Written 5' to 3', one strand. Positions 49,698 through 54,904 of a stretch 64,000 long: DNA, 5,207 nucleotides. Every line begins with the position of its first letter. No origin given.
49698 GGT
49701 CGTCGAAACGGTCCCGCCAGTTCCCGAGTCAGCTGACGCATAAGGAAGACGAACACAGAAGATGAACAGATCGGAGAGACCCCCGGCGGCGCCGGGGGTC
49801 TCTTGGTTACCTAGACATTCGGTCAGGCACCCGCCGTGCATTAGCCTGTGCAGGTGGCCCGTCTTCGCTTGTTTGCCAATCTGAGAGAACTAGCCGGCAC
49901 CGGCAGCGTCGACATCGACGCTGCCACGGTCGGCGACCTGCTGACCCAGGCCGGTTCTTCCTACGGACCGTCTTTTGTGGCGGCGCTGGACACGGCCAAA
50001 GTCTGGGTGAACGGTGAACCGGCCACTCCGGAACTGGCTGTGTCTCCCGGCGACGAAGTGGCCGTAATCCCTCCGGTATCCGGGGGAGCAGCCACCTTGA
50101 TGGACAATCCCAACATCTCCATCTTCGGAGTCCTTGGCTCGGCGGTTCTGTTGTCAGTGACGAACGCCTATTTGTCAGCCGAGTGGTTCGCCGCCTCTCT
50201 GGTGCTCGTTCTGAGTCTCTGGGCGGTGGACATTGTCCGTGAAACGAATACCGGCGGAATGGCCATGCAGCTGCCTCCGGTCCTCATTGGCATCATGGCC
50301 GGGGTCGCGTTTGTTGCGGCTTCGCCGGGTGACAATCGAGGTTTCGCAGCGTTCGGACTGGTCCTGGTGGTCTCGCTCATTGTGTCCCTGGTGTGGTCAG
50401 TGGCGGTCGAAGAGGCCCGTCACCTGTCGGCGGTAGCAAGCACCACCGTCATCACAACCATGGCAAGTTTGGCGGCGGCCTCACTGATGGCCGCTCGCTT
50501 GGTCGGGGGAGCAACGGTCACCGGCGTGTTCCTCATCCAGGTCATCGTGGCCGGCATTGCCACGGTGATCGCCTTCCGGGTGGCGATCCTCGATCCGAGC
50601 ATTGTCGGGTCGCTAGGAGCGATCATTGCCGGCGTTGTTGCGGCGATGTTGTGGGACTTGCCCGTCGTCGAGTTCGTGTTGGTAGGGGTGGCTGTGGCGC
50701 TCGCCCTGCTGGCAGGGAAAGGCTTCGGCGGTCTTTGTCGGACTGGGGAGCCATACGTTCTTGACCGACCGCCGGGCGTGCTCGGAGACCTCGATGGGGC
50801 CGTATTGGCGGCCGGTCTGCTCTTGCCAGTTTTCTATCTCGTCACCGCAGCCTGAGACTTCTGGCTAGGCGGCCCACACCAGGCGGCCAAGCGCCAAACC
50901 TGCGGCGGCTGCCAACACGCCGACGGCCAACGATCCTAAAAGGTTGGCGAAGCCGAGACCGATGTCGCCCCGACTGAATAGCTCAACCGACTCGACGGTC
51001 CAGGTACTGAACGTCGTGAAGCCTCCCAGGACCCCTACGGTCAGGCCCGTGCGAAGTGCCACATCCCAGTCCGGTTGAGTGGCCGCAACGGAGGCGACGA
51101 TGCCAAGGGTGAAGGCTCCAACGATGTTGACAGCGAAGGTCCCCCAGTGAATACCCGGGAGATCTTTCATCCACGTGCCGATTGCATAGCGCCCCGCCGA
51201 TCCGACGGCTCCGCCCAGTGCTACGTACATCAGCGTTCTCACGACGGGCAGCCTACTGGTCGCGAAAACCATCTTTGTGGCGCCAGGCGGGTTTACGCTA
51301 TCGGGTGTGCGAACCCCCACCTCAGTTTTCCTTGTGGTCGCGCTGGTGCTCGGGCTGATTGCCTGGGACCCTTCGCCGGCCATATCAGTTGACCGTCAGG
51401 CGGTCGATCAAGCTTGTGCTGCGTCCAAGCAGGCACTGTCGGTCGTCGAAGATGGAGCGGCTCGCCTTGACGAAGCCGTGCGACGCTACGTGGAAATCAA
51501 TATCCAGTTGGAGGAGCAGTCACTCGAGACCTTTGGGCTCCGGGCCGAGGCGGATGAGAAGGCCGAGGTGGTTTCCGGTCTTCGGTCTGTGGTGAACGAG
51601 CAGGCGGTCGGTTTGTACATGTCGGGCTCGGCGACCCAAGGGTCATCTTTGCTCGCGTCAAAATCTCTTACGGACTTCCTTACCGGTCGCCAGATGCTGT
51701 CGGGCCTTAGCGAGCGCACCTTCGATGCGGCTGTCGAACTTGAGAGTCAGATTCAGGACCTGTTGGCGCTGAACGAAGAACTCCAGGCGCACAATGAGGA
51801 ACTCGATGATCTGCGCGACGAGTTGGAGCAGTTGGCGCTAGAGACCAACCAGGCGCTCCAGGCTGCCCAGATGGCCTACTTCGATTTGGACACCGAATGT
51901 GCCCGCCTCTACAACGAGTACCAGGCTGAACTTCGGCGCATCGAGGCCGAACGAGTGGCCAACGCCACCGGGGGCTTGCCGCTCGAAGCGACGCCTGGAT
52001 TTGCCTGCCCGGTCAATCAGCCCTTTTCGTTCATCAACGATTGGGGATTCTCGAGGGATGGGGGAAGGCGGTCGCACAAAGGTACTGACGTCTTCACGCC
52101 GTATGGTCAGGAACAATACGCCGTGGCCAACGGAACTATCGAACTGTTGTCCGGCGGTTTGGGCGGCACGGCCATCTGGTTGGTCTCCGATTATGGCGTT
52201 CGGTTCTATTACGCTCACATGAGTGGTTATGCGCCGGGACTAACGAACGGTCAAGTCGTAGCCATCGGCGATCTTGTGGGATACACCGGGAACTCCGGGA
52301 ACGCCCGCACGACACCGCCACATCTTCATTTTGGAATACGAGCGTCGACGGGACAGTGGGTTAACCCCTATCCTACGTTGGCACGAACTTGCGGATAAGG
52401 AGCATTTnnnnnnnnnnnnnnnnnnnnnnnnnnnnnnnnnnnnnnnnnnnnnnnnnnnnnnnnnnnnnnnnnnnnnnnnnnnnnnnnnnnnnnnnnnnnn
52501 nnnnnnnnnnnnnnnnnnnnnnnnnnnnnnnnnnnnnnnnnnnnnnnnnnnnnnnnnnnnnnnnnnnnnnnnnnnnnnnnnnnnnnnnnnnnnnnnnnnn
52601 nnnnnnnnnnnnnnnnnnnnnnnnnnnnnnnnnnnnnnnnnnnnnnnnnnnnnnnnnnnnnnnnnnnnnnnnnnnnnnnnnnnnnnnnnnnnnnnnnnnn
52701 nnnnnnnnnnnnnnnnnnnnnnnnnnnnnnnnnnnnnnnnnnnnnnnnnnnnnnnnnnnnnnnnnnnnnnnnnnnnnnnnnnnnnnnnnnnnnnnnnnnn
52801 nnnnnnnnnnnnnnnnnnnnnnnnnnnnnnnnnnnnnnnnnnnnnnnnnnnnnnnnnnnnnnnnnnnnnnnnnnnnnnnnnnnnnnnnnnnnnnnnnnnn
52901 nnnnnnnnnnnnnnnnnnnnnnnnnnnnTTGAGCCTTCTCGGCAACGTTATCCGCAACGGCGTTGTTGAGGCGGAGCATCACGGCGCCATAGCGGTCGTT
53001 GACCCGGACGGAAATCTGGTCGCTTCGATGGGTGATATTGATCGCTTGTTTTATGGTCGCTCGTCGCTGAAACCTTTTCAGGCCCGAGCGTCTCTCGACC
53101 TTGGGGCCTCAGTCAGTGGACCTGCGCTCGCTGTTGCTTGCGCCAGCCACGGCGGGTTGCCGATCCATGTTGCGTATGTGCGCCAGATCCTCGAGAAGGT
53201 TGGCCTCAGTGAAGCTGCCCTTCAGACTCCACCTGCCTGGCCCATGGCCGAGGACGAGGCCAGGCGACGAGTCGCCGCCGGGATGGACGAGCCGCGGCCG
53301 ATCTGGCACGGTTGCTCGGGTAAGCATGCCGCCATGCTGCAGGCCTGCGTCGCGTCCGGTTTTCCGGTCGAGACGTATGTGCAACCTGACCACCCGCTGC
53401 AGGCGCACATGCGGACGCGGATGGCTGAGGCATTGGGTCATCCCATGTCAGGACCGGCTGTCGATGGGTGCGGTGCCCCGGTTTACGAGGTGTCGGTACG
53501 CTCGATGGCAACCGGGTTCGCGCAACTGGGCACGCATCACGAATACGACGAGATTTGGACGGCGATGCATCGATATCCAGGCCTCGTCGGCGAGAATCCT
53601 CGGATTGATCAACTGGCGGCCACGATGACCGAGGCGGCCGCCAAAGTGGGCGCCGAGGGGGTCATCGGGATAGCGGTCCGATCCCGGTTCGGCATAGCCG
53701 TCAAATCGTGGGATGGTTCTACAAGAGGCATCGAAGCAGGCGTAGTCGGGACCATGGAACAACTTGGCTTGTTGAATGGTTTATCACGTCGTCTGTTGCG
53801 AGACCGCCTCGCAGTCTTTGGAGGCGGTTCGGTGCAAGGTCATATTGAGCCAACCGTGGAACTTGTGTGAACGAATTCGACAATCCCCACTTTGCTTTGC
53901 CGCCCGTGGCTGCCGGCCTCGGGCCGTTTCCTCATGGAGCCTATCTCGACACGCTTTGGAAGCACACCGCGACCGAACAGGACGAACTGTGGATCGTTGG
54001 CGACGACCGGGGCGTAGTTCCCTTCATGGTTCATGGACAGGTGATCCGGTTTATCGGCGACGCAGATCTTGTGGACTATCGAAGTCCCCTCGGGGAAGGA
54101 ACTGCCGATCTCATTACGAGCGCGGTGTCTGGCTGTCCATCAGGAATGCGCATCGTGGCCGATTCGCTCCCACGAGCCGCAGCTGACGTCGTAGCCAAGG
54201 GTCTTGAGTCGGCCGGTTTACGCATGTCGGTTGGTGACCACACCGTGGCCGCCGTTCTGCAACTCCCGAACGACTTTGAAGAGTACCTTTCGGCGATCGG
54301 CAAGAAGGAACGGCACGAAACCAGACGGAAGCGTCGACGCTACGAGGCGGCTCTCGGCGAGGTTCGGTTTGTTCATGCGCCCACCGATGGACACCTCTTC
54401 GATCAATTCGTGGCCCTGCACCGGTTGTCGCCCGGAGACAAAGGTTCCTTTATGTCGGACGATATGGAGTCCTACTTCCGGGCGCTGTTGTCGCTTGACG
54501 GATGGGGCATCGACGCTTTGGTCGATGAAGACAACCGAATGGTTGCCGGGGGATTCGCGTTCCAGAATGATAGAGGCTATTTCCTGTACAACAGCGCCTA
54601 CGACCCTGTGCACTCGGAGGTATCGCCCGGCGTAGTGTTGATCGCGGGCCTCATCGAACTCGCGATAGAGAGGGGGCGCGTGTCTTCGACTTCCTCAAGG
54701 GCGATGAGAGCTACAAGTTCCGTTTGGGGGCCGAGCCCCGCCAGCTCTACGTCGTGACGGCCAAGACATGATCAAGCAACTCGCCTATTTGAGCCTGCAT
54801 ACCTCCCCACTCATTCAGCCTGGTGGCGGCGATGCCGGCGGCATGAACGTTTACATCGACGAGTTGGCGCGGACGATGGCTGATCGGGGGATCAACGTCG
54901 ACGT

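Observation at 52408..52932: RsiG-like protein with two E(x)3S(x)2R(x)3(Q/H)(x)3D motifs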

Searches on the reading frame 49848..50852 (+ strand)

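Call 4: search_protein_families(library=pfam, proteins=[window:49848-50852:+], max_evalue=0.01)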
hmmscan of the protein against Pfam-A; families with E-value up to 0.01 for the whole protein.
window:49848-50852:+ (335 aa): 1 family
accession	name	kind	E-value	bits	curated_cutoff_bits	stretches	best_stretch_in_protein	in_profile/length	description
PF02597.26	ThiS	-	3.7e-12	47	22.5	1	7-80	2-76/76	ThiS family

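Call 5: search_protein_families(library=ncbifam, proteins=[window:49848-50852:+], max_evalue=0.01)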
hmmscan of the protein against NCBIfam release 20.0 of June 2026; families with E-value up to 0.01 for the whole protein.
window:49848-50852:+ (335 aa): 4 families
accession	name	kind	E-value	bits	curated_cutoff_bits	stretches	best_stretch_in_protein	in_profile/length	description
TIGR01682.1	moaD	equivalog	2e-12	47.8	66.15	1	5-80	2-80/80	molybdopterin converting factor subunit 1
TIGR01687.1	moaD_arch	subfamily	1.3e-11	44.8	49.5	1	5-80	2-88/88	MoaD family protein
NF041918.1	SAMP1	equivalog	5.5e-09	36.4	60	1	5-80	2-91/91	ubiquitin-like small modifier protein 1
NF008347.0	PRK11130.1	equivalog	6e-07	29.9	94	1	8-80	6-81/81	molybdopterin synthase sulfur carrier subunit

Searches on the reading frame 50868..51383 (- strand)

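Call 47: search_protein_families(library=pfam, proteins=[window:50868-51383:-], max_evalue=0.001)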
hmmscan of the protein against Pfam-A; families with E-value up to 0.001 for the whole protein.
window:50868-51383:- (172 aa): 1 family
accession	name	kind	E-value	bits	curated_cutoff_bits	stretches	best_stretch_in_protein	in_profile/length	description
PF02537.21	CRCB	-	1.3e-25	90.2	32.9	1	52-163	1-103/103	CrcB-like protein, Camphor Resistance (CrcB)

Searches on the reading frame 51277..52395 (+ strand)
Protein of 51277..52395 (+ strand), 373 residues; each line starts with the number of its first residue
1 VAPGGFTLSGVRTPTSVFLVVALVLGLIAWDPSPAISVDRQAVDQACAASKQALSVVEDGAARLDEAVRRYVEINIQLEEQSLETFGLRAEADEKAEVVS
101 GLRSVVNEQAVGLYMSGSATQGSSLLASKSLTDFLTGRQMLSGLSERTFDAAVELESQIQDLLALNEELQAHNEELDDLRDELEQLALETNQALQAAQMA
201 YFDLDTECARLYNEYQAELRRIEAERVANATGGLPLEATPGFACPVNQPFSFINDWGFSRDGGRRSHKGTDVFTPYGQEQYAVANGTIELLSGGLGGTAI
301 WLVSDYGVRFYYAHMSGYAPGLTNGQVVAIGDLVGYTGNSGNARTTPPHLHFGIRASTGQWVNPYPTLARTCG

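Call 4: search_protein_families(library=pfam, proteins=[window:51277-52395:+], max_evalue=0.01)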
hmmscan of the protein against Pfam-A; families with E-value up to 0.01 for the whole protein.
window:51277-52395:+ (373 aa): 1 family
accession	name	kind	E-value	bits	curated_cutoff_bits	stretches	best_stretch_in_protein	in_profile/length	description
PF01551.29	Peptidase_M23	-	8.7e-17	61.6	28.7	1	266-364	2-96/96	Peptidase family M23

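Call 5: search_protein_families(library=ncbifam, proteins=[window:51277-52395:+], max_evalue=0.01)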
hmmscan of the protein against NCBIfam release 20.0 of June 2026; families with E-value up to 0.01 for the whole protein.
window:51277-52395:+ (373 aa): 7 families
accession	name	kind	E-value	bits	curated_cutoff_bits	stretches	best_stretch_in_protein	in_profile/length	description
NF052530.1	Heli_ShapePgp3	exception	4.2e-09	35.9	300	1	267-364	167-260/270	peptidoglycan metallopeptidase Pgp3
NF052336.1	PdgHdaseHSB100310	equivalog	8.2e-07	28.7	500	1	258-357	48-144/316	peptidoglycan hydrolase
NF008652.0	PRK11649.1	equivalog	9e-06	24.6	341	1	266-365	312-407/439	murein DD-endopeptidase MepM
NF004799.0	PRK06148.1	subfamily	0.0016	16.4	1128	1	262-359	436-542/1015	hypothetical protein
NF052529.1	PG_M23_Pgp6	exception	0.0025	16.5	600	0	294-355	363-420/452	peptidoglycan metallopeptidase Pgp6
NF053825.1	PdgNdpepShyA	equivalog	0.0035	16.1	700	1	266-355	295-381/425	peptidoglycan DD-endopeptidase ShyA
NF053824.1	PdgNdpepShyC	equivalog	0.0094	14.9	700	0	262-353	291-379/429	peptidoglycan DD-endopeptidase ShyC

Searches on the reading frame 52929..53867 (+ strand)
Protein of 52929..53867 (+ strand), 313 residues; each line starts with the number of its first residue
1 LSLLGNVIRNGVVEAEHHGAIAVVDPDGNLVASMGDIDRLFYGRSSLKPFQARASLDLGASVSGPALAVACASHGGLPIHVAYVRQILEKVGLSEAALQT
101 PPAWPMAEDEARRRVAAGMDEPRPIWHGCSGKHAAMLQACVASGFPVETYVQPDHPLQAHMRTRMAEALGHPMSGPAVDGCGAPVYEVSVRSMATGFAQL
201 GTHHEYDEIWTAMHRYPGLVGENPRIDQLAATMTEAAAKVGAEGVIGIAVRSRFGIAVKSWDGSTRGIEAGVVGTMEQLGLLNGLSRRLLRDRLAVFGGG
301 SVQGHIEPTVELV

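Call 4: search_protein_families(library=pfam, proteins=[window:52929-53867:+], max_evalue=0.01)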
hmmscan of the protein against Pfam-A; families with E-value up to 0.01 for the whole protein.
window:52929-53867:+ (313 aa): 1 family
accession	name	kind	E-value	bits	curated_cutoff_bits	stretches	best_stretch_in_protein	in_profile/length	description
PF06089.17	Asparaginase_II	-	2.1e-83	280.4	25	1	7-290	3-301/322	L-asparaginase II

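Call 5: search_protein_families(library=ncbifam, proteins=[window:52929-53867:+], max_evalue=0.01)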
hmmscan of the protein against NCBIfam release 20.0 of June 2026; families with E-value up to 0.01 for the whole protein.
window:52929-53867:+ (313 aa): 0 families

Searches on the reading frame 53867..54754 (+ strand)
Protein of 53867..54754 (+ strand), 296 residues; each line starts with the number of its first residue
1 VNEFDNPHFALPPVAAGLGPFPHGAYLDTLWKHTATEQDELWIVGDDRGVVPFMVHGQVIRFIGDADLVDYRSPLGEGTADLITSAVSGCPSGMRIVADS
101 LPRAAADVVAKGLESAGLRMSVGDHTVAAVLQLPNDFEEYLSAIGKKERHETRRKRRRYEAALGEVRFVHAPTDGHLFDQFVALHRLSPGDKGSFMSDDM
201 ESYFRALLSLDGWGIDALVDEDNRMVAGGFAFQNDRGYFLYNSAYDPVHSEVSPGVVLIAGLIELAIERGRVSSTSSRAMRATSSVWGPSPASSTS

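Call 4: search_protein_families(library=pfam, proteins=[window:53867-54754:+], max_evalue=0.01)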
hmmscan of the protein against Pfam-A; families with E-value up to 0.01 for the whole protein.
window:53867-54754:+ (296 aa): 1 family
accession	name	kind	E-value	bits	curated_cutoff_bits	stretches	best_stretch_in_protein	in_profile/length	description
PF13480.13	Acetyltransf_6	-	1e-16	61.8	22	1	147-271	2-129/143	Acetyltransferase (GNAT) domain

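Call 5: search_protein_families(library=ncbifam, proteins=[window:53867-54754:+], max_evalue=0.01)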
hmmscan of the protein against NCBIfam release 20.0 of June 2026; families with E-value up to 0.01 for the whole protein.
window:53867-54754:+ (296 aa): 1 family
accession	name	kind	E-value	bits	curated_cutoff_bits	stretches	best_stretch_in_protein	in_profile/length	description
NF047385.1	T4SS_GNAT_BspF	exception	0.0011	17.6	775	1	129-280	206-366/428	type IV secretion system effector crotonyl transferase BspF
